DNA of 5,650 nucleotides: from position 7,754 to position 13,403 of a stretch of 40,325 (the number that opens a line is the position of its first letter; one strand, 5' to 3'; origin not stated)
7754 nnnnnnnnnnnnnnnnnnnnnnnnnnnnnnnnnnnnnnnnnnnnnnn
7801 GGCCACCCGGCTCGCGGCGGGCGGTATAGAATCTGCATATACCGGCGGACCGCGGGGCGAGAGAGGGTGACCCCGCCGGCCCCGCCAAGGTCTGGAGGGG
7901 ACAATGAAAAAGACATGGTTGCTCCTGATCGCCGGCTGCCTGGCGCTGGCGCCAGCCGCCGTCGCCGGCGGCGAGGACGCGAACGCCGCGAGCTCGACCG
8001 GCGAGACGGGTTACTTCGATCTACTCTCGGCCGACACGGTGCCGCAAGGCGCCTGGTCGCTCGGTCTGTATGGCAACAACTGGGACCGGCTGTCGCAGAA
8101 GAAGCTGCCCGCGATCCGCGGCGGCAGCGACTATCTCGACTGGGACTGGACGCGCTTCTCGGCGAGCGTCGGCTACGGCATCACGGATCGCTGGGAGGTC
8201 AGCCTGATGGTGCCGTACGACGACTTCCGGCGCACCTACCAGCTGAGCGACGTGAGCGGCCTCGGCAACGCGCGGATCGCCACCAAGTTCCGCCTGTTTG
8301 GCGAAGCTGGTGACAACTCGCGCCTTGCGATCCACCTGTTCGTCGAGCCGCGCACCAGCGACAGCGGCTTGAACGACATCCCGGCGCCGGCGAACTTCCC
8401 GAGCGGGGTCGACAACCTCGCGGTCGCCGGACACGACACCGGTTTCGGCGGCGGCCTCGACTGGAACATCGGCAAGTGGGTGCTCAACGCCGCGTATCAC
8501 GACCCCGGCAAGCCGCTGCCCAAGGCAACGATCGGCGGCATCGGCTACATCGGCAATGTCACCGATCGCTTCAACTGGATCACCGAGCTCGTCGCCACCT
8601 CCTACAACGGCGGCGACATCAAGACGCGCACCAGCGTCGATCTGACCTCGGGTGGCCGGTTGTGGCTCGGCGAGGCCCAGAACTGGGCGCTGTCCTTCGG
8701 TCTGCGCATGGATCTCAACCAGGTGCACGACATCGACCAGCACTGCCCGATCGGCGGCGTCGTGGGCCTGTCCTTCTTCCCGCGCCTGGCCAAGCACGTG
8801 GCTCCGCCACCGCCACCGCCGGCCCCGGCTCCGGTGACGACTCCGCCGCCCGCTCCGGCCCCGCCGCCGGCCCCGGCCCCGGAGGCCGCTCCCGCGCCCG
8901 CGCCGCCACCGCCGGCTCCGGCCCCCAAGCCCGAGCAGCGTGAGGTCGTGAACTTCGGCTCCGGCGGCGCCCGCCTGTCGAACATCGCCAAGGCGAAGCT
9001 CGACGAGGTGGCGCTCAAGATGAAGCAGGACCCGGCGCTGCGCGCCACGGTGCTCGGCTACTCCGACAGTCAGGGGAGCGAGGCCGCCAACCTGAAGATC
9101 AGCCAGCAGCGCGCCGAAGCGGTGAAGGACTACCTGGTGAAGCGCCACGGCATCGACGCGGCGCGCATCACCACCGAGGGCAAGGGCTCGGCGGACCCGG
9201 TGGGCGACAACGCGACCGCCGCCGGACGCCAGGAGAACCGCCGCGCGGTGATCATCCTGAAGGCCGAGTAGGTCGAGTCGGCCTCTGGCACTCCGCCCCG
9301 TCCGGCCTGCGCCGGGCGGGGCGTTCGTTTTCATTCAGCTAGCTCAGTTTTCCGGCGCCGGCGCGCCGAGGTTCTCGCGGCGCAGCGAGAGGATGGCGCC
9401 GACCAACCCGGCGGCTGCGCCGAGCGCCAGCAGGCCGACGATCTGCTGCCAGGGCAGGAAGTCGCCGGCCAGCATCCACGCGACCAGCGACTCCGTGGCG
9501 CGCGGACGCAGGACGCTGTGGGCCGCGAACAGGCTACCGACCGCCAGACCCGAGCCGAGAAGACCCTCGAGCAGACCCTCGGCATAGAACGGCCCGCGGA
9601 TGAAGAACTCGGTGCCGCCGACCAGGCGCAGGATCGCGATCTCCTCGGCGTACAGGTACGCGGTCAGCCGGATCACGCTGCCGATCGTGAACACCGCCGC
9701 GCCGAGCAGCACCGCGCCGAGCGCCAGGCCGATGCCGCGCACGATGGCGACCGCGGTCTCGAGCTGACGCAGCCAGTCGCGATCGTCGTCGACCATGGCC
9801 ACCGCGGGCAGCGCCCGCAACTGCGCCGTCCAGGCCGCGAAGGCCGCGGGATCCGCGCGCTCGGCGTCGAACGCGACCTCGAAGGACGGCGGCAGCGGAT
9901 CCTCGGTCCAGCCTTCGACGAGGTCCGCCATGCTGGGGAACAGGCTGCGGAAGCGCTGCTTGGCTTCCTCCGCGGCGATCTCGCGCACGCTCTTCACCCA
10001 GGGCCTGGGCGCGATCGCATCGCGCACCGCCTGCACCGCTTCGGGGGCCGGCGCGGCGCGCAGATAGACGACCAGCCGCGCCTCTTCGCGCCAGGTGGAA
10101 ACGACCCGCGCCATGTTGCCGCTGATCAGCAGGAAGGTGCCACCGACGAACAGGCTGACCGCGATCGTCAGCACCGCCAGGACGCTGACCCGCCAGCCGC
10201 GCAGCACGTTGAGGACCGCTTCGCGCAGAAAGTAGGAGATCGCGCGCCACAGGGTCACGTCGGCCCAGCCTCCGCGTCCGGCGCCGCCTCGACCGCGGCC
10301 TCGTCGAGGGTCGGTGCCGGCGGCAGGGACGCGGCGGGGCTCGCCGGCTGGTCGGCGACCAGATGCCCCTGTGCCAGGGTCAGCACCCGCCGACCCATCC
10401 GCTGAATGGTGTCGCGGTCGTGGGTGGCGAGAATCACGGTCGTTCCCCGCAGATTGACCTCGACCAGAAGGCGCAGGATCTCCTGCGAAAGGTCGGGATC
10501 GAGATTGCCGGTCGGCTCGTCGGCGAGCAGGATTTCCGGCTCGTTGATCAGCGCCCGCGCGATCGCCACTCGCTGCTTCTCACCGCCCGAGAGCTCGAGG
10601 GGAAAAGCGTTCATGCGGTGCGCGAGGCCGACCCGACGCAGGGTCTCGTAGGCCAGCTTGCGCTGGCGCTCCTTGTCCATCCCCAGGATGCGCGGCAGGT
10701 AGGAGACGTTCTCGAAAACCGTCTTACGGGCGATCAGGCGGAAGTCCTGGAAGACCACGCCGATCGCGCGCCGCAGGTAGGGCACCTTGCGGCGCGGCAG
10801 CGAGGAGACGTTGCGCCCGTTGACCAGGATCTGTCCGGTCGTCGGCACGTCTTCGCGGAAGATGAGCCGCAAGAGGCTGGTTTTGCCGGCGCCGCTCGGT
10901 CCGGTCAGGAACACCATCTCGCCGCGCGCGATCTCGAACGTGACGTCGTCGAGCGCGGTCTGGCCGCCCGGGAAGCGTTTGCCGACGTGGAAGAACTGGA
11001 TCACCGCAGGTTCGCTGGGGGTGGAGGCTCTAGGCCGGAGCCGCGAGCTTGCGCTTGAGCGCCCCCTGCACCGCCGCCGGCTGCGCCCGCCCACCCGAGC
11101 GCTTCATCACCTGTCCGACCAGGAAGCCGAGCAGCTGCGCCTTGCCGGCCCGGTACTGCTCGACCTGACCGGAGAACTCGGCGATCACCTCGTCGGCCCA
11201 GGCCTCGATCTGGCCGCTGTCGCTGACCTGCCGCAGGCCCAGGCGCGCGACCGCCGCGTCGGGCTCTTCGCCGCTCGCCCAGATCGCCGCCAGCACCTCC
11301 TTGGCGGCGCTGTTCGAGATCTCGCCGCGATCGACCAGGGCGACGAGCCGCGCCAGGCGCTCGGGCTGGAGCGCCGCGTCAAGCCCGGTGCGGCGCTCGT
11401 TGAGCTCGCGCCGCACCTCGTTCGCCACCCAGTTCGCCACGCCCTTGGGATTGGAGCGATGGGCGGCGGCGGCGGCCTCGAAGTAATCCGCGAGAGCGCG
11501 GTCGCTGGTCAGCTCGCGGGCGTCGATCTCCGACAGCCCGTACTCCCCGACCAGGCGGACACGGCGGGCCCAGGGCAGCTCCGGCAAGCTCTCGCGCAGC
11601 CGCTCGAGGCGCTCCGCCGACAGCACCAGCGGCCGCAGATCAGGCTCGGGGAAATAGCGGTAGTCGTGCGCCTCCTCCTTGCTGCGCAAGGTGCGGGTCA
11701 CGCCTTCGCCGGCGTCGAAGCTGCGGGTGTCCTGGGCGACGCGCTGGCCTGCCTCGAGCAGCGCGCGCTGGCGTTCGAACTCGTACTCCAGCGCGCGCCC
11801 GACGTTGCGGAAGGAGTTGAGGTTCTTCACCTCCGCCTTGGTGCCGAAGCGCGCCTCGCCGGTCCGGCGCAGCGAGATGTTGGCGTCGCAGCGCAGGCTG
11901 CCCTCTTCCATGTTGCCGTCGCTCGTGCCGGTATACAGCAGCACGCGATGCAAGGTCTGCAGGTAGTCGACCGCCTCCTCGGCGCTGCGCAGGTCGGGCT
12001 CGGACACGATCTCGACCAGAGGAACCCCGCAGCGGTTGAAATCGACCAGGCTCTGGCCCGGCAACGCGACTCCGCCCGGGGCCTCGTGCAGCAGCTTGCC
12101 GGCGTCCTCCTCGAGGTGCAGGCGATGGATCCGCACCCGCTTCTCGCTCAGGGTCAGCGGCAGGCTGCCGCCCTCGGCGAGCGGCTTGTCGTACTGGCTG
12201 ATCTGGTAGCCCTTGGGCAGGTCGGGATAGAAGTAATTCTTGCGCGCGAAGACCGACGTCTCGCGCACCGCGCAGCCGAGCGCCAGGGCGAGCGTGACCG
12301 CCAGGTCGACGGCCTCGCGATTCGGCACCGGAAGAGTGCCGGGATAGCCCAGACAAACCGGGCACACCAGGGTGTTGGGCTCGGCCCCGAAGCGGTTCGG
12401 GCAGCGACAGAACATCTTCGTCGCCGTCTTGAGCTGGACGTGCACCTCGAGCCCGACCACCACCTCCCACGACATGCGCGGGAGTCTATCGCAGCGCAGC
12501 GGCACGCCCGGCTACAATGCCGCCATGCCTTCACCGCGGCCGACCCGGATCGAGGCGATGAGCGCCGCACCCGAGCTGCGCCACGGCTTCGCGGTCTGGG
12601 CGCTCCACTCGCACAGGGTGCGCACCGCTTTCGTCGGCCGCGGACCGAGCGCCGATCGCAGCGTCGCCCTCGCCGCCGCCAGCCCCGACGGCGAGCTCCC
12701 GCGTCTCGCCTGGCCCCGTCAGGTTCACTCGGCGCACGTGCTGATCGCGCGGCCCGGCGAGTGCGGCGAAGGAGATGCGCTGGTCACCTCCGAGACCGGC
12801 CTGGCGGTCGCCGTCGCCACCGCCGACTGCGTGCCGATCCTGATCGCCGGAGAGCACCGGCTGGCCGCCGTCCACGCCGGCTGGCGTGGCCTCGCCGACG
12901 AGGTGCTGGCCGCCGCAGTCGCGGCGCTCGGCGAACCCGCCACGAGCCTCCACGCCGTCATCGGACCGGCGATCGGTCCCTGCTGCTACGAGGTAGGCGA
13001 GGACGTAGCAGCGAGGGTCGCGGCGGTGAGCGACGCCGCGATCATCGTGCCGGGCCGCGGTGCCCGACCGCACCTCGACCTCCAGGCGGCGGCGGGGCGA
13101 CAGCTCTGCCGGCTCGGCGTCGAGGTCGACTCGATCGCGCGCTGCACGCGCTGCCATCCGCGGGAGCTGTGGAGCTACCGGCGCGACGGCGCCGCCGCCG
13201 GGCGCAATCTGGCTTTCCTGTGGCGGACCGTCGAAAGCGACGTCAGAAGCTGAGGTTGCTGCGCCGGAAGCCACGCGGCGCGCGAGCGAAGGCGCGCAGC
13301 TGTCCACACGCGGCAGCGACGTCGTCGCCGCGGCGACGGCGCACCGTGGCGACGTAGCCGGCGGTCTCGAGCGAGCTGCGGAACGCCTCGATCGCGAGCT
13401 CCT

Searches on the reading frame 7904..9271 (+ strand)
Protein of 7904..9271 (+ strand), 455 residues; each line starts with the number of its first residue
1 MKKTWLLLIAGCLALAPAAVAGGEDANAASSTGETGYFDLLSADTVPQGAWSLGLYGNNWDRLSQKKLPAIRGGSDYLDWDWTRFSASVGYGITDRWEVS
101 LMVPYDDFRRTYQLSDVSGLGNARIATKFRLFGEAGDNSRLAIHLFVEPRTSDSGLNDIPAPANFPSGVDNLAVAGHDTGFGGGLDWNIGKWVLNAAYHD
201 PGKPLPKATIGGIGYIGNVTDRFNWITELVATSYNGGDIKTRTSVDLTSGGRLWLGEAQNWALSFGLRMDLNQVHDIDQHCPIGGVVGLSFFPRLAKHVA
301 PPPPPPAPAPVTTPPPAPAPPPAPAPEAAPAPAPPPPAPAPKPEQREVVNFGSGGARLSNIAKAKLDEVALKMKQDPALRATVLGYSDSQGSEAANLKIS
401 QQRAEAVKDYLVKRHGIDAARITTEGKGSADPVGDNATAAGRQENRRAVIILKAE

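Call 52: search_protein_families(library=pfam, proteins=[window:7904-9271:+], max_evalue=0.0001)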
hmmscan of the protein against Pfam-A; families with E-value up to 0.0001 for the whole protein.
window:7904-9271:+ (455 aa): 2 families
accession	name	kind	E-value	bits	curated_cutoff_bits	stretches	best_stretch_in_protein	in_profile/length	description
PF00691.25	OmpA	-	5.3e-22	78.5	27.2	1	351-446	2-98/98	OmpA family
PF05359.17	DUF748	-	4.3e-06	25.5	50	0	398-422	1013-1037/1037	Domain of Unknown Function (DUF748)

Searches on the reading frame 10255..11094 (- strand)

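Call 52: search_protein_families(library=pfam, proteins=[window:10255-11094:-], max_evalue=0.0001)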
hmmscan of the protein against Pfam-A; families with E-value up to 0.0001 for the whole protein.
window:10255-11094:- (279 aa): 3 families
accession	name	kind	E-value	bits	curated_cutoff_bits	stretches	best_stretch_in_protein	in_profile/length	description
PF00005.33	ABC_tran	-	6.4e-37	127.7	25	1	48-195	1-136/137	ABC transporter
PF13304.12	AAA_21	-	4.9e-09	37.1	27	0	174-226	244-299/304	AAA domain, putative AbiEii toxin, Type IV TA system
PF13191.12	AAA_16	-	2e-07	32.1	32.6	1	56-125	20-86/167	AAA ATPase domain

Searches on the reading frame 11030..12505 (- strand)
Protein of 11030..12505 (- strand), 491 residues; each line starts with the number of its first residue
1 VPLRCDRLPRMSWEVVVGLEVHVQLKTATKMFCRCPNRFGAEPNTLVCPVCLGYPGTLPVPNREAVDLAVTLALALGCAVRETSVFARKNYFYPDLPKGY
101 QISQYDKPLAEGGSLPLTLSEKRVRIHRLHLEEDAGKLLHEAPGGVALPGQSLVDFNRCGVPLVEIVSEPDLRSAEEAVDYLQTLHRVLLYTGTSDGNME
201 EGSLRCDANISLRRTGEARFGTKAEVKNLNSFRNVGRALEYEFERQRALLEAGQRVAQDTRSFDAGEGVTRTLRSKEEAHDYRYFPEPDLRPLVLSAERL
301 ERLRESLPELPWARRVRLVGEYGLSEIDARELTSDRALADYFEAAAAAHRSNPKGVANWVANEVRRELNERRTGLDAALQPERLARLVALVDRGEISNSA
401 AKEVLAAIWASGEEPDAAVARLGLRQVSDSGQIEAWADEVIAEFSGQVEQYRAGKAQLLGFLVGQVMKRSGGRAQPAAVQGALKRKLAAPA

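Call 52: search_protein_families(library=pfam, proteins=[window:11030-12505:-], max_evalue=0.0001)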
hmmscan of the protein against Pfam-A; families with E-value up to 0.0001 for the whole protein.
window:11030-12505:- (491 aa): 2 families
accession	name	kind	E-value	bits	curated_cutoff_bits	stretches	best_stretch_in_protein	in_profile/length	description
PF02934.20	GatB_N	-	4.8e-118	393.8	23.4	1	15-300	1-276/277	GatB/GatE catalytic domain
PF02637.23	GatB_Yqey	-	1.5e-45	155.1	27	1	340-487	1-148/148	GatB domain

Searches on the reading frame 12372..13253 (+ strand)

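Call 53: search_protein_families(library=pfam, proteins=[window:12372-13253:+], max_evalue=0.0001)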
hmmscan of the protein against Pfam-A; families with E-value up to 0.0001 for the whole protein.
window:12372-13253:+ (293 aa): 1 family
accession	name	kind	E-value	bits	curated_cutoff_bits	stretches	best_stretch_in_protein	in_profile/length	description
PF02578.20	Cu-oxidase_4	-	1.1e-50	172.7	22.9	1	107-284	41-238/238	Multi-copper polyphenol oxidoreductase laccase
